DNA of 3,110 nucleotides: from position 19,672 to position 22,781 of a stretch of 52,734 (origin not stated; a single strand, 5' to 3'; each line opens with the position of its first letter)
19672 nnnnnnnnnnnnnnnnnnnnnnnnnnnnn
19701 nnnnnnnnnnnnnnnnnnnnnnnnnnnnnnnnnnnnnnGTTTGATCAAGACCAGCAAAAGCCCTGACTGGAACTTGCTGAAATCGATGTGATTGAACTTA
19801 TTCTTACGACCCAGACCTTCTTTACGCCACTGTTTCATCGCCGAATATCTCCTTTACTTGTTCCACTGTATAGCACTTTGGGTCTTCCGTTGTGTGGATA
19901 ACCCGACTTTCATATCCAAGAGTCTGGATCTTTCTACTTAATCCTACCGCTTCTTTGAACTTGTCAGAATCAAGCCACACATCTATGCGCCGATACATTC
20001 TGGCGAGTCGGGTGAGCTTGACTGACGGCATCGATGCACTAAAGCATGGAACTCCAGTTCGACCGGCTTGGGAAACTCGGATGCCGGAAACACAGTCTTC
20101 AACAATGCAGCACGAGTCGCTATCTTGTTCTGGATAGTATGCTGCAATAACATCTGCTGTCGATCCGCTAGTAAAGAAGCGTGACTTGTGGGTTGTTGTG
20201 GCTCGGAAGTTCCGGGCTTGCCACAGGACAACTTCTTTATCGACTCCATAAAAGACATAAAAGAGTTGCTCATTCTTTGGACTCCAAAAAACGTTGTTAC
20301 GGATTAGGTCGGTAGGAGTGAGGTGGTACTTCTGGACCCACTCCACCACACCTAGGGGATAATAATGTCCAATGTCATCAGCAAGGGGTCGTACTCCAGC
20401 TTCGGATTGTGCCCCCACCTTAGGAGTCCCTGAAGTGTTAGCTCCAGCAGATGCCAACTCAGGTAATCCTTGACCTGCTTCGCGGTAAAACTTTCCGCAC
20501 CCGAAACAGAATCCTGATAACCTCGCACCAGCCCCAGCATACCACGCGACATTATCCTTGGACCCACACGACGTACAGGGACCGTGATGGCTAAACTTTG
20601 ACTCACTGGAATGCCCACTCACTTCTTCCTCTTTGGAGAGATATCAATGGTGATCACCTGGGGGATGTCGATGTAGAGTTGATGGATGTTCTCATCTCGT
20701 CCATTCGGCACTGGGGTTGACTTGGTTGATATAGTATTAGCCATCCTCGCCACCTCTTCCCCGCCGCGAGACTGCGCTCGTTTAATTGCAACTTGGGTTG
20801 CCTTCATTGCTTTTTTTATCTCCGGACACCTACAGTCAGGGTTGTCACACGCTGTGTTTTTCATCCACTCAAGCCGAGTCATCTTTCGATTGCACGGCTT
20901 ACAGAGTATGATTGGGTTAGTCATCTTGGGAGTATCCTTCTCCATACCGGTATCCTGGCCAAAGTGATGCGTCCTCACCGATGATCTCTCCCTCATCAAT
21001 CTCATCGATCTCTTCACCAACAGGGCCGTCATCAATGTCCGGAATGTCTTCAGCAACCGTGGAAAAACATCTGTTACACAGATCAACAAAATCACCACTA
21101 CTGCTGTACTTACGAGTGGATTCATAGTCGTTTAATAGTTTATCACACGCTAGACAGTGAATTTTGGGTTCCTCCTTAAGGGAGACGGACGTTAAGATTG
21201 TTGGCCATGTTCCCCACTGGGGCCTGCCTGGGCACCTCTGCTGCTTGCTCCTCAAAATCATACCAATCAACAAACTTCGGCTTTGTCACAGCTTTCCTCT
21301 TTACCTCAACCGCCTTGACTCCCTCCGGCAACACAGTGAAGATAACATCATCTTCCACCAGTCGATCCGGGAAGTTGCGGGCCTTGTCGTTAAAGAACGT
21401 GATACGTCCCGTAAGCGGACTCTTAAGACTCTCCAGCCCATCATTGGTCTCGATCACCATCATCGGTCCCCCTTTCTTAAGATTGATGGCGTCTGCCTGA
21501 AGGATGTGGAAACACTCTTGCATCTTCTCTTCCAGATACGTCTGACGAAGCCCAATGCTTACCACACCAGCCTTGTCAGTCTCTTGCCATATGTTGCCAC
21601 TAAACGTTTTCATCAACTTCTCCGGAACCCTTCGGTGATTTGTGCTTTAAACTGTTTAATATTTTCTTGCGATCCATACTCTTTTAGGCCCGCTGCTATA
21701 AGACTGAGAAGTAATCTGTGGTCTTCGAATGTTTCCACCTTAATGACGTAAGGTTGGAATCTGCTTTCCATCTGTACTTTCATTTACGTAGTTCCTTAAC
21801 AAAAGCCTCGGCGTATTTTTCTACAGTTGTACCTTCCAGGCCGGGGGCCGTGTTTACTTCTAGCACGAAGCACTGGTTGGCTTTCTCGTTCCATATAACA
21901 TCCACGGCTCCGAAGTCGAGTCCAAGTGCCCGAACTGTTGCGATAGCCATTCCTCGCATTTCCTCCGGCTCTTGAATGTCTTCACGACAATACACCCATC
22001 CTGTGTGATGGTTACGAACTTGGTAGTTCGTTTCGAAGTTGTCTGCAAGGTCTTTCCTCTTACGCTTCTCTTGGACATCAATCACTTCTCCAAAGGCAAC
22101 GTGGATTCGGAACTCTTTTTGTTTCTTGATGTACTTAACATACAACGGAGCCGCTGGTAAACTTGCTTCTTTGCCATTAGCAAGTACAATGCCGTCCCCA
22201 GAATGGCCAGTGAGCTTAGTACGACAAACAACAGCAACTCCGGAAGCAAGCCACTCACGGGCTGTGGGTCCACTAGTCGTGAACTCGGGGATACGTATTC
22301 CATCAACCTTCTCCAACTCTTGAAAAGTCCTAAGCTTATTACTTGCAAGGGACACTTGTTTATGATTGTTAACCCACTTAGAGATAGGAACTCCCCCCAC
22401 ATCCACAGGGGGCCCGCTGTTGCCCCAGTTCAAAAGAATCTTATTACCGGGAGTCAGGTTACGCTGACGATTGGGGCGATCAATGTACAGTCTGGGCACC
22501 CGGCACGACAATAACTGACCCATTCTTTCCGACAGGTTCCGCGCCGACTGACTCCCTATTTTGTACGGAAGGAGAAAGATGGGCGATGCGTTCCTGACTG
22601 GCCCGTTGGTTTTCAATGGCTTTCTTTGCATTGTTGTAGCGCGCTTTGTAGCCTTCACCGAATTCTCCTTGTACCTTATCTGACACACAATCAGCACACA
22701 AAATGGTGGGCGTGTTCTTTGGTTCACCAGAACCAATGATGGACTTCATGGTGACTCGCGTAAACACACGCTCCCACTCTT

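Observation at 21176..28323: Translationally coupled operon of five amide-bond enzymes is the best candidate for an uncharacterised modification system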

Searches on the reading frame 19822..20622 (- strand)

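Call 17: search_protein_families(library=pfam, max_evalue=0.05, proteins=[window:19822-20622:-])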
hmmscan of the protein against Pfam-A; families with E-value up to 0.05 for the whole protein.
window:19822-20622:- (266 aa): 0 families

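Call 107: search_protein_families(library=phrogs, max_evalue=0.001, proteins=[window:19822-20622:-])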
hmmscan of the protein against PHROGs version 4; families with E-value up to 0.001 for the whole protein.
window:19822-20622:- (266 aa): 3 families
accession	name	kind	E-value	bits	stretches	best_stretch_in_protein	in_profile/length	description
phrog_47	-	DNA, RNA and nucleotide metabolism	8.5e-11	42.1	1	92-263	150-333/947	DNA primase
phrog_22173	-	DNA, RNA and nucleotide metabolism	7.2e-08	33.5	1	141-261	4-131/133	DNA primase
phrog_239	-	DNA, RNA and nucleotide metabolism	0.00021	21.4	1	3-66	32-94/801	DNA primase/helicase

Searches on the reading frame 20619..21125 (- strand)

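Call 17: search_protein_families(library=pfam, max_evalue=0.05, proteins=[window:20619-21125:-])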
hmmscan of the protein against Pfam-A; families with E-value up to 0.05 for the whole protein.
window:20619-21125:- (168 aa): 1 family
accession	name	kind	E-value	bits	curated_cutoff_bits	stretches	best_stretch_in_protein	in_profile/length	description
PF13985.11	YbgS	-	0.037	14.7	27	0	77-110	77-108/124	YbgS-like protein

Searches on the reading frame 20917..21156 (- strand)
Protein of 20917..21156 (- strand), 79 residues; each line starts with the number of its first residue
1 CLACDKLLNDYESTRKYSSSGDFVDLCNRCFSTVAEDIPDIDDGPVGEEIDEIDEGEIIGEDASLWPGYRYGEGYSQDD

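Call 106: search_solved_structures(query=A10, max_evalue=10, show_alignments=2)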
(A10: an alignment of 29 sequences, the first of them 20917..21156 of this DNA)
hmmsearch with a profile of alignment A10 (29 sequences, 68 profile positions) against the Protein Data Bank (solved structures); distinct sequences matched with E-value up to 10: 4.
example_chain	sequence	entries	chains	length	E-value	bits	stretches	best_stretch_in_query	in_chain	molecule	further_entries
8gpm_A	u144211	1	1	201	0.0062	20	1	9-50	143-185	Carbonic anhydrase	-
8gpp_A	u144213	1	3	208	0.0069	19.9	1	9-50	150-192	Carbonic anhydrase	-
2l6y_B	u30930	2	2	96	2.7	11.5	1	3-34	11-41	LIM domain only 2, linker, LIM domain-binding protein 1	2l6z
2lxd_A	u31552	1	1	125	3.7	11.1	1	3-34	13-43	Rhombotin-2,LIM domain-binding protein 1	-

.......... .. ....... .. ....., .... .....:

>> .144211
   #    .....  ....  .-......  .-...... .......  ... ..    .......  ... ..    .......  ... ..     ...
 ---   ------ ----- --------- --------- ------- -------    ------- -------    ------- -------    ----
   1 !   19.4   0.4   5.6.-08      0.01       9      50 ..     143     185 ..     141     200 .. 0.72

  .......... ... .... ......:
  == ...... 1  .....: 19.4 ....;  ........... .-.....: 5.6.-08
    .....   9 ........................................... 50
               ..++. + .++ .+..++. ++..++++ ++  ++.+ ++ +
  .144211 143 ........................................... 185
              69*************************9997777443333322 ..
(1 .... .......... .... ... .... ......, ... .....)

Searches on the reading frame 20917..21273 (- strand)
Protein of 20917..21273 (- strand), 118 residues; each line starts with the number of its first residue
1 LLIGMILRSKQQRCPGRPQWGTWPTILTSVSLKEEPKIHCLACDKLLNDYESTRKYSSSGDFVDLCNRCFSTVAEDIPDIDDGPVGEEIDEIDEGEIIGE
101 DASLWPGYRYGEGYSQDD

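Call 17: search_protein_families(library=pfam, max_evalue=0.05, proteins=[window:20917-21273:-])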
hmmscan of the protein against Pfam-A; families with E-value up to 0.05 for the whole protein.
window:20917-21273:- (118 aa): 2 families
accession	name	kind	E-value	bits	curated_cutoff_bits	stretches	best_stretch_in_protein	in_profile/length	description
PF25299.1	ZZ_ADA2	-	0.02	15.5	27.5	0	63-75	23-35/48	ADA2 ZZ-type zing finger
PF24734.1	DUF7685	-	0.027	14.8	27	1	40-75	2-37/43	Domain of unknown function (DUF7685)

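Call 107: search_protein_families(library=phrogs, max_evalue=0.001, proteins=[window:20917-21273:-])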
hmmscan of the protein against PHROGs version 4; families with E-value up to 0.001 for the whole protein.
window:20917-21273:- (118 aa): 0 families

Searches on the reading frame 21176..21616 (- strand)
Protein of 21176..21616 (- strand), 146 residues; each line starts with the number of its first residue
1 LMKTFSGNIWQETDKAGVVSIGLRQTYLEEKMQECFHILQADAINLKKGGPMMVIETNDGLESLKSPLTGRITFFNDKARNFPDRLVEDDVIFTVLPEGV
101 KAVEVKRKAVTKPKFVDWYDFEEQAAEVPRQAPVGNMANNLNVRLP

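Call 17: search_protein_families(library=pfam, max_evalue=0.05, proteins=[window:21176-21616:-])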
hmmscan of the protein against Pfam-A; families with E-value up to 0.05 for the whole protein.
window:21176-21616:- (146 aa): 1 family
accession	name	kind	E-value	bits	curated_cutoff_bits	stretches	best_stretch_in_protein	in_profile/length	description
PF01597.25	GCV_H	-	0.0029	17.9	22.2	1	8-84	7-83/122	Glycine cleavage H-protein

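Call 81: search_protein_families(library=ncbifam, max_evalue=0.01, proteins=[window:21176-21616:-])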
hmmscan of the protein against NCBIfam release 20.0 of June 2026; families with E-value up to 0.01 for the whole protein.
window:21176-21616:- (146 aa): 0 families

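Call 96: search_protein_families(library=padloc, max_evalue=0.001, proteins=[window:21176-21616:-])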
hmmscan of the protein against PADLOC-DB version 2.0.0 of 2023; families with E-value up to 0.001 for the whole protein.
window:21176-21616:- (146 aa): 0 families

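Call 107: search_protein_families(library=phrogs, max_evalue=0.001, proteins=[window:21176-21616:-])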
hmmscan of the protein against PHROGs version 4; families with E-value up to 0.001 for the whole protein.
window:21176-21616:- (146 aa): 0 families

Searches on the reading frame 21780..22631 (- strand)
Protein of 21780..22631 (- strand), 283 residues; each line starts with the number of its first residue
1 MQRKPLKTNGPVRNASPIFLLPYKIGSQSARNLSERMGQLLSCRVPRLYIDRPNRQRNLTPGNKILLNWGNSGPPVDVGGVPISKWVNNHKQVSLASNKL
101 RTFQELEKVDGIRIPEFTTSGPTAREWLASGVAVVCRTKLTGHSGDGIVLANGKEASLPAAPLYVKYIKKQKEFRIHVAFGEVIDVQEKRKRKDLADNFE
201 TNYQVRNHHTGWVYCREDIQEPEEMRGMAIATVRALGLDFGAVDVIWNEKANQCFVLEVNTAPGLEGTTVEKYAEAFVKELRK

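Call 3: search_protein_families(library=pfam, max_evalue=0.01, proteins=[window:21780-22631:-])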
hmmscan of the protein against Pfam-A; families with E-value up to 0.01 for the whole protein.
window:21780-22631:- (283 aa): 3 families
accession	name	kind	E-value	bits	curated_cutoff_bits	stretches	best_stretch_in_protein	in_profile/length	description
PF08443.16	RimK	-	4.9e-06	26.7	21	1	139-268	47-172/188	RimK-like ATP-grasp domain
PF07478.18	Dala_Dala_lig_C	-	0.00014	21.9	24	1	181-273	96-184/204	D-ala D-ala ligase C-terminus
PF05770.16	Ins134_P3_kin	-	0.0063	16.5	23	0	225-277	144-195/201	Inositol 1,3,4-trisphosphate 5/6-kinase ATP-grasp domain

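Call 18: search_protein_families(library=phrogs, max_evalue=0.001, proteins=[window:21780-22631:-])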
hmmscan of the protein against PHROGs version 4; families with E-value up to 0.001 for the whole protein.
window:21780-22631:- (283 aa): 1 family
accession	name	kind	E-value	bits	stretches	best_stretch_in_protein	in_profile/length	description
phrog_2599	-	moron, auxiliary metabolic gene and host takeover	1.9e-78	265.9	1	18-279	45-304/708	ribosomal protein S6 glutaminyl transferase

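Call 52: search_solved_structures(query=A5, max_evalue=0.01)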
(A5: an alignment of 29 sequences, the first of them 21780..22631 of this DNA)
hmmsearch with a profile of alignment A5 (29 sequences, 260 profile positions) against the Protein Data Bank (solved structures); distinct sequences matched with E-value up to 0.01: 26.
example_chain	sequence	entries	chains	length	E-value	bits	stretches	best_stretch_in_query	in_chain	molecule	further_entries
7qyr_A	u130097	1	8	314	1.8e-09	40.7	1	61-244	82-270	Probable alpha-L-glutamate ligase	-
5zct_A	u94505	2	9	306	2.3e-09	40.3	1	60-244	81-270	Ribosomal protein S6--L-glutamate ligase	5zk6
4iwx_A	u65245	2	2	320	2.7e-09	40.1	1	62-244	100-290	Ribosomal protein S6 modification protein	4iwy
7qys_A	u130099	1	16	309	3.2e-09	39.9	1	61-247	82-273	Probable alpha-L-glutamate ligase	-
7wac_A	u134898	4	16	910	5.3e-07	32.6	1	46-166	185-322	Cyanophycin synthase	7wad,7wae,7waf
4dim_A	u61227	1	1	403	2e-06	30.7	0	68-136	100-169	Phosphoribosylglycinamide synthetase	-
7txv_A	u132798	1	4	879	4.9e-06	29.4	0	63-166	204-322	Cyanophycin synthase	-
7lg5_A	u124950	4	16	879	4.9e-06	29.4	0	63-166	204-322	Cyanophycin synthase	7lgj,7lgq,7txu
7lgn_A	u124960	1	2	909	2.1e-05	27.3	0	9-139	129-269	Cyanophycin synthase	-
3vpb_A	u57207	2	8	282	5.3e-05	26.1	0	56-148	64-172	Putative acetylornithine deacetylase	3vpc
5d8d_A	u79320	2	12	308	8.8e-05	25.3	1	75-244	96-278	D-alanine--D-alanine ligase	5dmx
8evy_B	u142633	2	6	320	0.0002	24.2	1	74-245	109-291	D-alanine--D-alanine ligase B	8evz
7mgv_A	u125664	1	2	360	0.00045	23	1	132-239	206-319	CdnC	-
4zqi_A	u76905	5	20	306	0.00071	22.3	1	185-244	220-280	D-alanine--D-alanine ligase | D-alanine-D-alanine ligase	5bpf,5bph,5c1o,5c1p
3v4z_A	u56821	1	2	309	0.00073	22.3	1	185-244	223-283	D-alanine--D-alanine ligase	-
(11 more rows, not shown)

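Call 81: search_protein_families(library=ncbifam, max_evalue=0.01, proteins=[window:21780-22631:-])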
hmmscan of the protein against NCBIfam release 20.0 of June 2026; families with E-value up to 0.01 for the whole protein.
window:21780-22631:- (283 aa): 11 families
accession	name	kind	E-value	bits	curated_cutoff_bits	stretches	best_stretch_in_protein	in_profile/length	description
NF040720.1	MptN_Meth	equivalog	5.3e-10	38.8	350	1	86-268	89-274/291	tetrahydromethanopterin:alpha-L-glutamate ligase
TIGR00768.1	rimK_fam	subfamily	1.5e-09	37.7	143.4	1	85-268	74-260/276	RimK family alpha-L-glutamate ligase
NF007764.0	PRK10446.1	equivalog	1.5e-07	31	331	1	87-268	88-270/300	30S ribosomal protein S6--L-glutamate ligase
TIGR04185.1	ATPgraspMvdC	equivalog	1.6e-06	27.5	425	1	164-261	203-293/318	MvdC family ATP-grasp ribosomal peptide maturase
NF002378.0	PRK01372.1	subfamily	5.9e-06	25.2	243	1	166-268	177-276/305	D-alanine--D-alanine ligase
TIGR01205.1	D_ala_D_alaTIGR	subfamily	2.4e-05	23.4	245.65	1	184-266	210-290/318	D-alanine--D-alanine ligase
TIGR04187.1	GRASP_SAV_5884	subfamily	5.1e-05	22.6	350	1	83-261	108-288/312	ATP-grasp ribosomal peptide maturase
TIGR04443.1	F420_CofF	equivalog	0.0015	17.6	300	0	170-267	179-262/283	coenzyme gamma-F420-2:alpha-L-glutamate ligase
NF053643.1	Ddl_archaea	equivalog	0.0018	17.3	500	0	222-264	230-273/367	putative pseudomurein biosynthesis ATP-grasp protein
TIGR04184.1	ATPgraspMvdD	equivalog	0.0034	16.6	475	1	166-262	206-296/321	MvdD family ATP-grasp ribosomal peptide maturase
NF002528.0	PRK01966.1-4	subfamily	0.0083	15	262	0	199-265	264-330/366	D-alanine--D-alanine ligase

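Call 96: search_protein_families(library=padloc, max_evalue=0.001, proteins=[window:21780-22631:-])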
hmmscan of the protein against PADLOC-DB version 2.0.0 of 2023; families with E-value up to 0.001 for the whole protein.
window:21780-22631:- (283 aa): 0 families
